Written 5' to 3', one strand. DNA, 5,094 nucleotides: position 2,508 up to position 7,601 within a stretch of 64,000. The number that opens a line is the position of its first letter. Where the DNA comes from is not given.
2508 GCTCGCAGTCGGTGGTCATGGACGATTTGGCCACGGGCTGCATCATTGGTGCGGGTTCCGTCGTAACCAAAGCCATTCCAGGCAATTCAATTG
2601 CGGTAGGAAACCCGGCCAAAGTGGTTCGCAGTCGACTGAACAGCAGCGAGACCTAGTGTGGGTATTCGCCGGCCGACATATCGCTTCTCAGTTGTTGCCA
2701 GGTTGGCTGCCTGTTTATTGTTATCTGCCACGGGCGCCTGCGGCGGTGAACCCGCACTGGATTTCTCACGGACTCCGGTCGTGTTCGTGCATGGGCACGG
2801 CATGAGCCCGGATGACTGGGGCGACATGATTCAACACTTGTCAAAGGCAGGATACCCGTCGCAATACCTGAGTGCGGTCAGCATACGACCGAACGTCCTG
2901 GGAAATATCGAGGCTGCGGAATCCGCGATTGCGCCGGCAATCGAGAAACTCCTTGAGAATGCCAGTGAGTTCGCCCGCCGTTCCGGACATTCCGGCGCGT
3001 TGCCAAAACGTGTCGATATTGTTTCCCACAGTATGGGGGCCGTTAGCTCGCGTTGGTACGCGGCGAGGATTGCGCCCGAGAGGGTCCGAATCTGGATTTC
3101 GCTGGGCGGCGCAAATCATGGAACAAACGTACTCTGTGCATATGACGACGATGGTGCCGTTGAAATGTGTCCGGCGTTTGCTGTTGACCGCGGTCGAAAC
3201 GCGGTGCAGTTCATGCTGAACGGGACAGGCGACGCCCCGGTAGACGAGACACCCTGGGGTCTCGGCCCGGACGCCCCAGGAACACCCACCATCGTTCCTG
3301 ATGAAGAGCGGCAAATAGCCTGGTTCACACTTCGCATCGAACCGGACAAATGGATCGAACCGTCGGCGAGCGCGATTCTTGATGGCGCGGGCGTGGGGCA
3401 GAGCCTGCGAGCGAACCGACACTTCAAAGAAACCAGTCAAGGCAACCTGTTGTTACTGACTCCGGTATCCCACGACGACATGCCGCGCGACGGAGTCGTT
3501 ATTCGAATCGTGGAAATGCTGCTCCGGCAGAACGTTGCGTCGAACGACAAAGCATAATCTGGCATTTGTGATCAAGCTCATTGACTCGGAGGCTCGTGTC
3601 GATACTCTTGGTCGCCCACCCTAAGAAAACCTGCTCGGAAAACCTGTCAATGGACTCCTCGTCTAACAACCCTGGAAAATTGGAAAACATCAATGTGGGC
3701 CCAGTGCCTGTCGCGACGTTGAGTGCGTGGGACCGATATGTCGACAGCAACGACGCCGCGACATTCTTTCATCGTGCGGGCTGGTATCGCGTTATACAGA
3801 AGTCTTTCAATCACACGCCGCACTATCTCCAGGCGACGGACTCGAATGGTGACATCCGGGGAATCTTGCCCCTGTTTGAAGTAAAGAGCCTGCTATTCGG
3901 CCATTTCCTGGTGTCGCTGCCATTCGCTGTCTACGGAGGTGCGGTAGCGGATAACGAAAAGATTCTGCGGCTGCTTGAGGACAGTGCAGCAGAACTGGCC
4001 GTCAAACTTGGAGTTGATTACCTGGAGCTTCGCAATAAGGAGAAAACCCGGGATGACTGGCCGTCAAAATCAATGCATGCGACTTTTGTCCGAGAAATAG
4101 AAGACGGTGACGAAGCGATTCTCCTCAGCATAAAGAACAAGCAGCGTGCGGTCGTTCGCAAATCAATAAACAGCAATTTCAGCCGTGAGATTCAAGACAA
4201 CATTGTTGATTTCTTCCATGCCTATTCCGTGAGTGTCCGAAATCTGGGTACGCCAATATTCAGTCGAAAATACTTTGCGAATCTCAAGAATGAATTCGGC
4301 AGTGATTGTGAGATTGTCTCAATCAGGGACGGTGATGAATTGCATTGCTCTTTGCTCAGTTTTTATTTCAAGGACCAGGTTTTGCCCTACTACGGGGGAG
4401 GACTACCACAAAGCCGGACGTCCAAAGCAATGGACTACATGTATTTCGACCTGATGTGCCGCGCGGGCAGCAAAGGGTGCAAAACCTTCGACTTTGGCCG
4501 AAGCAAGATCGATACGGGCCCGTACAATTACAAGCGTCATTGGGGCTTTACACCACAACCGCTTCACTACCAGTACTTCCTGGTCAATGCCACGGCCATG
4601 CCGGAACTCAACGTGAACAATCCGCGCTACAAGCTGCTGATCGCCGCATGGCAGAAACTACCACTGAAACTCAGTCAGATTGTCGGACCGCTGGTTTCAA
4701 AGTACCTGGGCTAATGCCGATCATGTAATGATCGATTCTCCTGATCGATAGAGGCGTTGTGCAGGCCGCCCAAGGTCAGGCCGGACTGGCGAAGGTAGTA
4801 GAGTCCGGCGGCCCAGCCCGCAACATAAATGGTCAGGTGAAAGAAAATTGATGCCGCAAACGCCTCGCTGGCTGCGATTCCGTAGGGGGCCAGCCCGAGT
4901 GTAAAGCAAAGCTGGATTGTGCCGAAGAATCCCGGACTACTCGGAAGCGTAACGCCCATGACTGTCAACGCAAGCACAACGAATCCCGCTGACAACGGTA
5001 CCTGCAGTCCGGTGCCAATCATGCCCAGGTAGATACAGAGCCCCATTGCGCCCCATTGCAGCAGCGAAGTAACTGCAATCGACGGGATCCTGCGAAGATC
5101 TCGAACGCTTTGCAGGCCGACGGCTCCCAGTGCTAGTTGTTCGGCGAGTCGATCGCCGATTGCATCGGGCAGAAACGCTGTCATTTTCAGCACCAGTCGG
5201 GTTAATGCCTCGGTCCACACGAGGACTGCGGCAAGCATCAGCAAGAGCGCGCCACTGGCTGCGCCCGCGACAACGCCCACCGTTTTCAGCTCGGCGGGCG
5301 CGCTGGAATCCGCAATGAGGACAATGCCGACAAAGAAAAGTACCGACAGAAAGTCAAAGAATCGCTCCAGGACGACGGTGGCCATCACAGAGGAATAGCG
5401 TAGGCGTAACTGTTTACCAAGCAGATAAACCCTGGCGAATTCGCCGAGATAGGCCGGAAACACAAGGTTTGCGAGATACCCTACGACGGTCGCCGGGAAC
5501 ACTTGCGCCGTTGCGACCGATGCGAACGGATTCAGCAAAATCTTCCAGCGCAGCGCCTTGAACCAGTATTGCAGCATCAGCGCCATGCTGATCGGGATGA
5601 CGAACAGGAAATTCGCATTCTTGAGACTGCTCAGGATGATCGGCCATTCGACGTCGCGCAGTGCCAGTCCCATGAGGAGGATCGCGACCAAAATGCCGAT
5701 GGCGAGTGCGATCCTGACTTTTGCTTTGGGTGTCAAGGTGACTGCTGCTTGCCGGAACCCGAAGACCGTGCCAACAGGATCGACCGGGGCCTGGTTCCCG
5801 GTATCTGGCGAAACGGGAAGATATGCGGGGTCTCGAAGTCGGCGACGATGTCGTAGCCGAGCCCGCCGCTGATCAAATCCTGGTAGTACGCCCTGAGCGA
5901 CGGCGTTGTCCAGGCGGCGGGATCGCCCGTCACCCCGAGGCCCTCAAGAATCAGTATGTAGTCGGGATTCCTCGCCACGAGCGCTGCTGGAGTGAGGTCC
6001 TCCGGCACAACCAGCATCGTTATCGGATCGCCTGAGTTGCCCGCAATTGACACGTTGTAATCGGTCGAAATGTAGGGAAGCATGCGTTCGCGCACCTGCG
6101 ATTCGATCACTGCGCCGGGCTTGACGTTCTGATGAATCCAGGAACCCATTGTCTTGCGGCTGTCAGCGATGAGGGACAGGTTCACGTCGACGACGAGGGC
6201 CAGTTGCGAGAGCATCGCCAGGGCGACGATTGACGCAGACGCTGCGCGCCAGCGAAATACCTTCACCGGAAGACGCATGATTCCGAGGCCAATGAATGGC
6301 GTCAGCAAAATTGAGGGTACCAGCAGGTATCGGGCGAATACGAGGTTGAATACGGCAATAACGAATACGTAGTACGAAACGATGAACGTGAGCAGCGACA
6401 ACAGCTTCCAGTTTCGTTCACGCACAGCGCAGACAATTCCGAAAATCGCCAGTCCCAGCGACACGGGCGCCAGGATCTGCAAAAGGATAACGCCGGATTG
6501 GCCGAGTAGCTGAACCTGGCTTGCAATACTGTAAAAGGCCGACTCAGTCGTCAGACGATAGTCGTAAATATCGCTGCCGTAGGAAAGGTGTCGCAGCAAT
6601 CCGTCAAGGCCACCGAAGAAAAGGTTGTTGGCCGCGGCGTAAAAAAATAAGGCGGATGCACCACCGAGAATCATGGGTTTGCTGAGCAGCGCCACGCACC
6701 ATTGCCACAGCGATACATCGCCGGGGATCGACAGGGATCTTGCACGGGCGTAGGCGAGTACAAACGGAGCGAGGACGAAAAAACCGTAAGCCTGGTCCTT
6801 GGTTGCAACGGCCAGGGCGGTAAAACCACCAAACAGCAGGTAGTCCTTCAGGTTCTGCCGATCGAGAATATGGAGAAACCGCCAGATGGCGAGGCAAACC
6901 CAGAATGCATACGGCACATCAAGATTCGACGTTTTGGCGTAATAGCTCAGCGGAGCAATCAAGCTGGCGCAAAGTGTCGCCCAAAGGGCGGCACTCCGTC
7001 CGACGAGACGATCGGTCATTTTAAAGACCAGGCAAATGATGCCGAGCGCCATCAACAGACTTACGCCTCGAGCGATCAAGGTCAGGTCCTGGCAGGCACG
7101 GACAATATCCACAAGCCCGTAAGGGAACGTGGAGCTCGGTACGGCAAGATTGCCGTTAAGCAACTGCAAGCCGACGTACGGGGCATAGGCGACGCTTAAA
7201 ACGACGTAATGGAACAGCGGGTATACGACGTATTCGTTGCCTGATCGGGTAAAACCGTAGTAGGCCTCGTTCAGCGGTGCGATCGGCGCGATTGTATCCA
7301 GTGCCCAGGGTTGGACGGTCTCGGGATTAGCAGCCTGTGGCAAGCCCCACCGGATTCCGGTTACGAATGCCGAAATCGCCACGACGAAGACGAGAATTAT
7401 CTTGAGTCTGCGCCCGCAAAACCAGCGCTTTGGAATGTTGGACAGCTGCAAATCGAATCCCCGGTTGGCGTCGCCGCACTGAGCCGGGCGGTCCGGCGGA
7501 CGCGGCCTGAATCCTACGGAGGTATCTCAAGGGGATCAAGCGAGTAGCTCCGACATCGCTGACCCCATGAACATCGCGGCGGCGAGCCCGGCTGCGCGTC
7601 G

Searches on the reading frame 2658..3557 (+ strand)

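Call 54: search_protein_families(library=ncbifam, proteins=[window:2658-3557:+], max_evalue=1e-8)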
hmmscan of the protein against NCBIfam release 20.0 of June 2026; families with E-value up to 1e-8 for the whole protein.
window:2658-3557:+ (299 aa): 0 families

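Call 67: search_protein_families(library=pfam, proteins=[window:2658-3557:+], max_evalue=0.001)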
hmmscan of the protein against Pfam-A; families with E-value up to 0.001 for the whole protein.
window:2658-3557:+ (299 aa): 5 families
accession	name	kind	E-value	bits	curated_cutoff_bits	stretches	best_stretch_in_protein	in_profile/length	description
PF01674.24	Lipase_2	-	2.2e-07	31.1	20.3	1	39-155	2-125/219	Lipase (class 2)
PF02089.21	Palm_thioest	-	2.5e-06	27.8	26.8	1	40-160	1-117/254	Palmitoyl protein thioesterase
PF12697.13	Abhydrolase_6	-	6.3e-06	27.4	26.3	1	41-217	1-135/217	Alpha/beta hydrolase family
PF00561.26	Abhydrolase_1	-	7.9e-05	22.9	25.8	0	118-151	70-102/245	alpha/beta hydrolase fold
PF07819.20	PGAP1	-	0.00069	19.9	24.3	0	37-150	3-126/233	PGAP1-like alpha/beta domain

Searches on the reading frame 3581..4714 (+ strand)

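Call 54: search_protein_families(library=ncbifam, proteins=[window:3581-4714:+], max_evalue=1e-8)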
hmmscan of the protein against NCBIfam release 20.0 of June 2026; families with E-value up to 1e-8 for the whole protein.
window:3581-4714:+ (377 aa): 1 family
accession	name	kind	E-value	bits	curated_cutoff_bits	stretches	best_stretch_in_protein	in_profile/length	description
TIGR03019.1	pepcterm_femAB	equivalog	4.3e-130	433.6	260.35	1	49-377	2-330/330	FemAB family XrtA/PEP-CTERM system-associated protein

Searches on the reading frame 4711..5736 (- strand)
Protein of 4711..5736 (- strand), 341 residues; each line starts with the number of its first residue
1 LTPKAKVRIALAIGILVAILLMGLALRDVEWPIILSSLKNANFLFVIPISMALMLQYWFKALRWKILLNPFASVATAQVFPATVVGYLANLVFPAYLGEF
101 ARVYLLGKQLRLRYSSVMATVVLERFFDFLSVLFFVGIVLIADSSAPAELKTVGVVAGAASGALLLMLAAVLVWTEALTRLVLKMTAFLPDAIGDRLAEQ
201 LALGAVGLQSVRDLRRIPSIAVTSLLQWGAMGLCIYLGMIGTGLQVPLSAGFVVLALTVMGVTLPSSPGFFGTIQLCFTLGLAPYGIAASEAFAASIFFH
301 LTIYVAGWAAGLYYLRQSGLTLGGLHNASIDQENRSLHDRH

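Call 54: search_protein_families(library=ncbifam, proteins=[window:4711-5736:-], max_evalue=1e-8)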
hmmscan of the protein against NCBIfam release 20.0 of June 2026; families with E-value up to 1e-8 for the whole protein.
window:4711-5736:- (341 aa): 1 family
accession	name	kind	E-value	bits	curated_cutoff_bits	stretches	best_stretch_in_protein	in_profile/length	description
TIGR00374.1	TIGR00374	subfamily_domain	3.4e-16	59.6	43.2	1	15-306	8-301/323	flippase-like domain-containing protein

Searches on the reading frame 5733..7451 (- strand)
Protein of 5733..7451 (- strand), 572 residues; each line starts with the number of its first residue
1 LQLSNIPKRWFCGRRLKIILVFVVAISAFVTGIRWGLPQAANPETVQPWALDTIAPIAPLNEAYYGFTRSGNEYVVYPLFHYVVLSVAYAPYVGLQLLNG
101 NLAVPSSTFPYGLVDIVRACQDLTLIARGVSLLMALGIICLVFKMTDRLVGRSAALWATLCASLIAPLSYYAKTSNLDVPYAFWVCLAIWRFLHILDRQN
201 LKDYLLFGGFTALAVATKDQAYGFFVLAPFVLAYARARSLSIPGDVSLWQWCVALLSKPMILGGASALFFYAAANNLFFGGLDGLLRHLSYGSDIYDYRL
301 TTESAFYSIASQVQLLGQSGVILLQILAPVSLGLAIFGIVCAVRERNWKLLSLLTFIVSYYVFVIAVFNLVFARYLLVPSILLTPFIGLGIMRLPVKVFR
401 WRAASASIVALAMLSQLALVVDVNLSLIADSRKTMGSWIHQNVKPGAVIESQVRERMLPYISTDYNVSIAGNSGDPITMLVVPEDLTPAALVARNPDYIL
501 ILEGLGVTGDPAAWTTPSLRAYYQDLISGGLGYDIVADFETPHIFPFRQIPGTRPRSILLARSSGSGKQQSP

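Call 54: search_protein_families(library=ncbifam, proteins=[window:5733-7451:-], max_evalue=1e-8)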
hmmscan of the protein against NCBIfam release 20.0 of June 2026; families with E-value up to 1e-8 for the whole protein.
window:5733-7451:- (572 aa): 0 families

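Call 67: search_protein_families(library=pfam, proteins=[window:5733-7451:-], max_evalue=0.001)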
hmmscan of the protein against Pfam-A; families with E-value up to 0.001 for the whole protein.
window:5733-7451:- (572 aa): 1 family
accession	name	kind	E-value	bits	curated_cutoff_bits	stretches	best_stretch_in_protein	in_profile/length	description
PF13231.12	PMT_2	-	2.5e-08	34.7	26.1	1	128-238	25-136/160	Dolichyl-phosphate-mannose-protein mannosyltransferase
